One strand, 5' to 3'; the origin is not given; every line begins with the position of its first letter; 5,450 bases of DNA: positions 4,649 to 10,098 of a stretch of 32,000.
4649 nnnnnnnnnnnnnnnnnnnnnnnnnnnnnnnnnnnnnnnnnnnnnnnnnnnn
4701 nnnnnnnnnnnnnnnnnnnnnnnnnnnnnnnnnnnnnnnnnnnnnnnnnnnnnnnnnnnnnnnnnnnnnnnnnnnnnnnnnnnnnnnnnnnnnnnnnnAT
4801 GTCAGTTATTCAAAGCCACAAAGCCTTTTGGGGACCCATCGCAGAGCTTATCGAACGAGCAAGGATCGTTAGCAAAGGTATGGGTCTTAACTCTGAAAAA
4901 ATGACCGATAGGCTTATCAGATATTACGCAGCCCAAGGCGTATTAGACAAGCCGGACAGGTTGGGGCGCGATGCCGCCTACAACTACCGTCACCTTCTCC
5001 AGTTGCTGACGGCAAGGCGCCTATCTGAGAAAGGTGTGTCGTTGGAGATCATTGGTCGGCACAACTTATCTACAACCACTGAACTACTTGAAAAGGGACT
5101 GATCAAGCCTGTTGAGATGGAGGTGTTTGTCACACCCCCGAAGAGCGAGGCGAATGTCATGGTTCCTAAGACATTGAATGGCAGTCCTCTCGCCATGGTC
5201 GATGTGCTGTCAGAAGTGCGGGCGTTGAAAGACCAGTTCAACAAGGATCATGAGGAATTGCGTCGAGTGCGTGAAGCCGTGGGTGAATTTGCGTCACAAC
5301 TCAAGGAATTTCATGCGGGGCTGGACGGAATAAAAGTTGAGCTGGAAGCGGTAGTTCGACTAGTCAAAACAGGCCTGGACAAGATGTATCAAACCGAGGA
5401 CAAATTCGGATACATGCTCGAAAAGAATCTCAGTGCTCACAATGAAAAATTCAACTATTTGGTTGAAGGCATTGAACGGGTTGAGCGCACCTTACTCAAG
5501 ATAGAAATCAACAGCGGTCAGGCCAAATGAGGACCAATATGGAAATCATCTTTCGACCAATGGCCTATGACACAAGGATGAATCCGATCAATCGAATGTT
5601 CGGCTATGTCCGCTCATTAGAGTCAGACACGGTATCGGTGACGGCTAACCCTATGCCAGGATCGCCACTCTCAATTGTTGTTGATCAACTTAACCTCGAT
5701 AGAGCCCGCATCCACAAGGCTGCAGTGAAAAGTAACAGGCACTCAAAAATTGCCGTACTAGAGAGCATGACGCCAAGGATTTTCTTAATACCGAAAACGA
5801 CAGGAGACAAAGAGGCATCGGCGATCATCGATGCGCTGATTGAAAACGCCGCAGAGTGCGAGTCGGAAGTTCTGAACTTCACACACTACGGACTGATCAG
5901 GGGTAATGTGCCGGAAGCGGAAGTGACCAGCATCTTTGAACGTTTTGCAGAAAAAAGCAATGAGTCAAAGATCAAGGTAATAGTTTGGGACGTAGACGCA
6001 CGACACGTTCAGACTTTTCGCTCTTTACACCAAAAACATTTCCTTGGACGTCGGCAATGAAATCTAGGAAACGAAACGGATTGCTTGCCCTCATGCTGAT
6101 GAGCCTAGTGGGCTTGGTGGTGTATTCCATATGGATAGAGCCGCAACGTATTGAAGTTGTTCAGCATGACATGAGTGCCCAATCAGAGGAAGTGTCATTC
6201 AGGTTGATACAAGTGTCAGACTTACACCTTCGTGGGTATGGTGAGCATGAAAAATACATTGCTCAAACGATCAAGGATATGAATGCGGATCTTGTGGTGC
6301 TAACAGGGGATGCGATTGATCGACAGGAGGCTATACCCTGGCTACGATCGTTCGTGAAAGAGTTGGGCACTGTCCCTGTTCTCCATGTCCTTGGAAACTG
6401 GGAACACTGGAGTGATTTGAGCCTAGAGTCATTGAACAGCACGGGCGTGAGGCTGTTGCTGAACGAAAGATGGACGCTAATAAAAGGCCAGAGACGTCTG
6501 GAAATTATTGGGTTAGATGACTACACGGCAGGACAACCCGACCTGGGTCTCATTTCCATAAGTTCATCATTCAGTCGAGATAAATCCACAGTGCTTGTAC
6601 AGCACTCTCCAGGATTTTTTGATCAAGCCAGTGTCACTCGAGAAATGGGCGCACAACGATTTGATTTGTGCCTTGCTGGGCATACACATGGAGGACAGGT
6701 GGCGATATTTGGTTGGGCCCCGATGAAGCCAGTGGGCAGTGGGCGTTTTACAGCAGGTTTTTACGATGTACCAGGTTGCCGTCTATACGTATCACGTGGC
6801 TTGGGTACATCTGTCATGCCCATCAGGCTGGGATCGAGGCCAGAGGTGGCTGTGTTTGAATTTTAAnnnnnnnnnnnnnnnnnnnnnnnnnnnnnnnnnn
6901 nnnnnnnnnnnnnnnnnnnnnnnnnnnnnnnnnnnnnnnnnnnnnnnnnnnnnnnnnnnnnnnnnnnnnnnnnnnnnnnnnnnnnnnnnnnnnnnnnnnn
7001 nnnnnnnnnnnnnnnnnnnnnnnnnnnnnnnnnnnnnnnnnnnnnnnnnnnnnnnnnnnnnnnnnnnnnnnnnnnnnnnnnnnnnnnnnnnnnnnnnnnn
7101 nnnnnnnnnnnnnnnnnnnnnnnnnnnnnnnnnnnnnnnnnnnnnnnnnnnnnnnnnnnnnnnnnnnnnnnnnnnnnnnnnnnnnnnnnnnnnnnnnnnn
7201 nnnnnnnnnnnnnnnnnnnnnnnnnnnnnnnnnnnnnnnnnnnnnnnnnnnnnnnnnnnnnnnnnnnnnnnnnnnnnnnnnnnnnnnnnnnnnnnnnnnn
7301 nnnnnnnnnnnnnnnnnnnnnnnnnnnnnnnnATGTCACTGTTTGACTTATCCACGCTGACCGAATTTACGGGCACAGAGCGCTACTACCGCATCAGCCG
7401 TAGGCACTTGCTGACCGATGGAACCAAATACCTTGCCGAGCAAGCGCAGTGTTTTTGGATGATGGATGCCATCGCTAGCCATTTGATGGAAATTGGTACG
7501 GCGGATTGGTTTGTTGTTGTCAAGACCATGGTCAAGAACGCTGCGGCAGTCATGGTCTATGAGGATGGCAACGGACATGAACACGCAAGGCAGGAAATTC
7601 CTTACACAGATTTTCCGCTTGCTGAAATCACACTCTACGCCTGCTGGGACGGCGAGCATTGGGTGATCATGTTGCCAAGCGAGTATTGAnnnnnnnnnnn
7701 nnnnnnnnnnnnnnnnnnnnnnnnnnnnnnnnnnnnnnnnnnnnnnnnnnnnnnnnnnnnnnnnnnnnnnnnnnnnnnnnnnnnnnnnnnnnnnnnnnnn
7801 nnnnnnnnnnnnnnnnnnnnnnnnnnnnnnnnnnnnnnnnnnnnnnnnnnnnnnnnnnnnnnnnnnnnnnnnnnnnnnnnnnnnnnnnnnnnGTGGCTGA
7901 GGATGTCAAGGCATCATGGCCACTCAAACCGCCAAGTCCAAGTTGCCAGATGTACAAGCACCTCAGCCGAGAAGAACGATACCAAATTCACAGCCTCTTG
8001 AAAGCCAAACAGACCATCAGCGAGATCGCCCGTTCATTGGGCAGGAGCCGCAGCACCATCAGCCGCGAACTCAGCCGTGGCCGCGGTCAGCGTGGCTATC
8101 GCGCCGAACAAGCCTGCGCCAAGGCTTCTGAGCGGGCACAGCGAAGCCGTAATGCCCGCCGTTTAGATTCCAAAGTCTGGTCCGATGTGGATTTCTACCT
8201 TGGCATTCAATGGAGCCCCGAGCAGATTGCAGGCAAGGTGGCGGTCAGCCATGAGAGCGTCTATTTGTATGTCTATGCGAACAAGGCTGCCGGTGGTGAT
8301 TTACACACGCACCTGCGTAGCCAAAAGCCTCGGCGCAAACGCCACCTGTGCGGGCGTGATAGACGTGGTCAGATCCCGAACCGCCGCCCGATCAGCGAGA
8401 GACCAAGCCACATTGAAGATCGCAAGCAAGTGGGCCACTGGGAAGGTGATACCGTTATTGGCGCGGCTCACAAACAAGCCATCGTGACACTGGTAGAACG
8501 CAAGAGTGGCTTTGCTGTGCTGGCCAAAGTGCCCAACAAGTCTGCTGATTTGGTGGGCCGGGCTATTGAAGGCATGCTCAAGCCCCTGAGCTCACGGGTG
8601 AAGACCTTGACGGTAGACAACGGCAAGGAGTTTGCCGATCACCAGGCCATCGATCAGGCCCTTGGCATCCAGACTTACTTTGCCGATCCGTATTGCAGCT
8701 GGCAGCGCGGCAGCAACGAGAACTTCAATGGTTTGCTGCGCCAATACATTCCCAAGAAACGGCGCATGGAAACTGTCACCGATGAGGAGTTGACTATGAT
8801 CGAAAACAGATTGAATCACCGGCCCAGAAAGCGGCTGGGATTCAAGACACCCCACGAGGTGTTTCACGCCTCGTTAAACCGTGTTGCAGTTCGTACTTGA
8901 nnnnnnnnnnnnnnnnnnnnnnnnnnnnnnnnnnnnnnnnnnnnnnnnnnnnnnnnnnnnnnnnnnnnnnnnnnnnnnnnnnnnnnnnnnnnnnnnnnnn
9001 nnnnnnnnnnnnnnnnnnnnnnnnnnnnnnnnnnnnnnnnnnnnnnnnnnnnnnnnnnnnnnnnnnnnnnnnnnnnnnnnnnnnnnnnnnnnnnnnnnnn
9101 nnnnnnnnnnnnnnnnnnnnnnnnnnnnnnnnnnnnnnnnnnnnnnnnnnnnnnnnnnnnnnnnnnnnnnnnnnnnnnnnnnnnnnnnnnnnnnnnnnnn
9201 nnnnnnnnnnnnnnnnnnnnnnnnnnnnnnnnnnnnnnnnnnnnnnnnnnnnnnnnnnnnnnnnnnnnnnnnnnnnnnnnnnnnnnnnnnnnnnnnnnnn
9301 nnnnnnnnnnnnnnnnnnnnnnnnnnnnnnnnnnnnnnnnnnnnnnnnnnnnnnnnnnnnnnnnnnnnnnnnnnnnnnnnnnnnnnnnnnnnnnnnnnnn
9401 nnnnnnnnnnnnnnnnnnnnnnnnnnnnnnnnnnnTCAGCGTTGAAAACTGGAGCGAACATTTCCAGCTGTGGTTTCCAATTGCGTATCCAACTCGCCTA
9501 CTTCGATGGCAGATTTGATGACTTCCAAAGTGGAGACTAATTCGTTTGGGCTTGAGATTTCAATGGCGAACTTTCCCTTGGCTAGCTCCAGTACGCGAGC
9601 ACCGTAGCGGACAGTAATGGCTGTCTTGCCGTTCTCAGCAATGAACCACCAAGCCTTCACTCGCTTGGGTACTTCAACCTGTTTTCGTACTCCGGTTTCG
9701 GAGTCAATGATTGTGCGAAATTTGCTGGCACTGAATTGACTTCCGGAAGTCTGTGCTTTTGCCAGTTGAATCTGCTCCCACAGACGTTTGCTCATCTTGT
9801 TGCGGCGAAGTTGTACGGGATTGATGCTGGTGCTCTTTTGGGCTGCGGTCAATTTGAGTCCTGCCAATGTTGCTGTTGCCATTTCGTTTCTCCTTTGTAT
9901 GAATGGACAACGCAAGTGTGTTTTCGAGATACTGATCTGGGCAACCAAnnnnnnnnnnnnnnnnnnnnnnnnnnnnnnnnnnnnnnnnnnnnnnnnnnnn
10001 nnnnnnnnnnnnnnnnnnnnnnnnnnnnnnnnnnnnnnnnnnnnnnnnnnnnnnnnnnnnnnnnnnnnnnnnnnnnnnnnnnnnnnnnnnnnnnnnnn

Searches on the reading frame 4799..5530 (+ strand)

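Call 11: search_protein_families(library=pfam, proteins=[window:4799-5530:+], max_evalue=0.01)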
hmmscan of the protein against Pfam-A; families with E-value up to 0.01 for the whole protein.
window:4799-5530:+ (243 aa): 1 family
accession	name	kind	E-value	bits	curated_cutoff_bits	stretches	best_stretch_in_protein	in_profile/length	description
PF13411.12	MerR_1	-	1.9e-06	28.3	21.6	1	35-85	12-62/69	MerR HTH family regulatory protein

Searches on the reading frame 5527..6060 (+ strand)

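Call 55: search_protein_families(library=pfam, proteins=[window:5527-6060:+], max_evalue=0.01)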
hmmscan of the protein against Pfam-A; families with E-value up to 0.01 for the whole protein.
window:5527-6060:+ (177 aa): 1 family
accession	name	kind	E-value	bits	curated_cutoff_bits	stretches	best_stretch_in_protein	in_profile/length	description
PF01984.25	dsDNA_bind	-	0.0055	17.4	26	1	106-151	58-103/106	Double-stranded DNA-binding domain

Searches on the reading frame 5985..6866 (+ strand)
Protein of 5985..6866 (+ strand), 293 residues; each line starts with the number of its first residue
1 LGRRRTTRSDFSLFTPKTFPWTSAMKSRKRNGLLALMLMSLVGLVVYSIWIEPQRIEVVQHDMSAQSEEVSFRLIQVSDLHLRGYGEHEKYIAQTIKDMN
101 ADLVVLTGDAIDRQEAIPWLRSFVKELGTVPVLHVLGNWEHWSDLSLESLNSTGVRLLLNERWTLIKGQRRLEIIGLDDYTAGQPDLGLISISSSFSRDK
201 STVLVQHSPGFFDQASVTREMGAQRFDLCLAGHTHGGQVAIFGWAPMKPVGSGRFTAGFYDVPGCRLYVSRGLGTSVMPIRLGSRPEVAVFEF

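Call 55: search_protein_families(library=pfam, proteins=[window:5985-6866:+], max_evalue=0.01)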
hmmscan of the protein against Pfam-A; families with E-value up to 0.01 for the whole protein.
window:5985-6866:+ (293 aa): 2 families
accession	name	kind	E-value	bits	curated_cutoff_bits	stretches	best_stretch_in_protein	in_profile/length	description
PF00149.33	Metallophos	-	8.7e-13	49.6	21.5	1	72-236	1-190/191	Calcineurin-like phosphoesterase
PF12850.12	Metallophos_2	-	2.8e-07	31.1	27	1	73-236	2-118/154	Calcineurin-like phosphoesterase superfamily domain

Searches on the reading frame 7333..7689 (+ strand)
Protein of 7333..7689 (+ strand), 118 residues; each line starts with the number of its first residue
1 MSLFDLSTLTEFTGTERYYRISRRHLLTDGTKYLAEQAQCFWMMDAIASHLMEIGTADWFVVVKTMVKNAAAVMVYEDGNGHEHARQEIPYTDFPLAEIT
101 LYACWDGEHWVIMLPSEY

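Call 55: search_protein_families(library=pfam, proteins=[window:7333-7689:+], max_evalue=0.01)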
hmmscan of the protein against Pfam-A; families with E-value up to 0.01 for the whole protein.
window:7333-7689:+ (118 aa): 1 family
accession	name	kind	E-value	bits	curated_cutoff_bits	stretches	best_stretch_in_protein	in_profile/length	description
PF21781.2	DUF6876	-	1.1e-33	116.2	27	1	7-118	5-117/117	Family of unknown function (DUF6876)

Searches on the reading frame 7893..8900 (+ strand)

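Call 11: search_protein_families(library=pfam, proteins=[window:7893-8900:+], max_evalue=0.01)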
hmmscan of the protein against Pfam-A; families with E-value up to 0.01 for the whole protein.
window:7893-8900:+ (335 aa): 11 families
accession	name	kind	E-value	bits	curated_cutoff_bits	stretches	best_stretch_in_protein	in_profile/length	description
PF13936.12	HTH_38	-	3.2e-15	56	27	1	21-63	2-44/44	Helix-turn-helix domain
PF00665.32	rve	-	6.2e-11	42.9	32.6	1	178-267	3-100/102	Integrase core domain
PF13384.12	HTH_23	-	1.2e-07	31.8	24.6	1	24-62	2-40/50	Homeodomain-like domain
PF01022.26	HTH_5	-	0.0011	19.3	22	1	33-61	9-37/47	Bacterial regulatory protein, arsR family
PF08279.18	HTH_11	-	0.0016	18.7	25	0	30-60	3-36/55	HTH domain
PF02796.21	HTH_7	-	0.0023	18.5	23.8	0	24-58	6-40/45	Helix-turn-helix domain of resolvase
PF13551.12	HTH_29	-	0.0024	18.4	28.1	1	29-58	1-31/64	Winged helix-turn helix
PF08281.18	Sigma70_r4_2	-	0.0029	17.7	25.7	1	41-64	28-51/54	Sigma-70, region 4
PF04545.22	Sigma70_r4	-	0.0034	17.3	24.1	1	37-63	18-44/50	Sigma-70, region 4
PF06056.18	Terminase_5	-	0.006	16.9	20.3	0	107-130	14-37/58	Putative ATPase subunit of terminase (gpP-like)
PF13309.12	HTH_22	-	0.0066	16.9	29.6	0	36-56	38-58/63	HTH domain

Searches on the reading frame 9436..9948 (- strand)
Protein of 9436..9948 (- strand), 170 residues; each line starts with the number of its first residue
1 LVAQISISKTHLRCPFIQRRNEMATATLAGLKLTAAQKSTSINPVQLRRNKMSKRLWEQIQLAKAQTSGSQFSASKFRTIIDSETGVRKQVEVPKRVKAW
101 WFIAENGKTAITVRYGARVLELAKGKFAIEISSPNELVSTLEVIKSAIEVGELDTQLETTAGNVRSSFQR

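Call 11: search_protein_families(library=pfam, proteins=[window:9436-9948:-], max_evalue=0.01)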
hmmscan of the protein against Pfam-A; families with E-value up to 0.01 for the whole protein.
window:9436-9948:- (170 aa): 1 family
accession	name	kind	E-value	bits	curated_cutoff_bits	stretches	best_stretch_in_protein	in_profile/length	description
PF20346.3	DUF6641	-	3.3e-15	56.8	27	1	32-155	23-141/143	Family of unknown function (DUF6641)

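Call 63: search_protein_families(library=phrogs, proteins=[window:9436-9948:-], max_evalue=0.001)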
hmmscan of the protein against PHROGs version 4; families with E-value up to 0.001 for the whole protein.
window:9436-9948:- (170 aa): 1 family
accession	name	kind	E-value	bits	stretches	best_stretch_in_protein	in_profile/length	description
phrog_31551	-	unknown function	6.4e-22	79.2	1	23-163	7-148/155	-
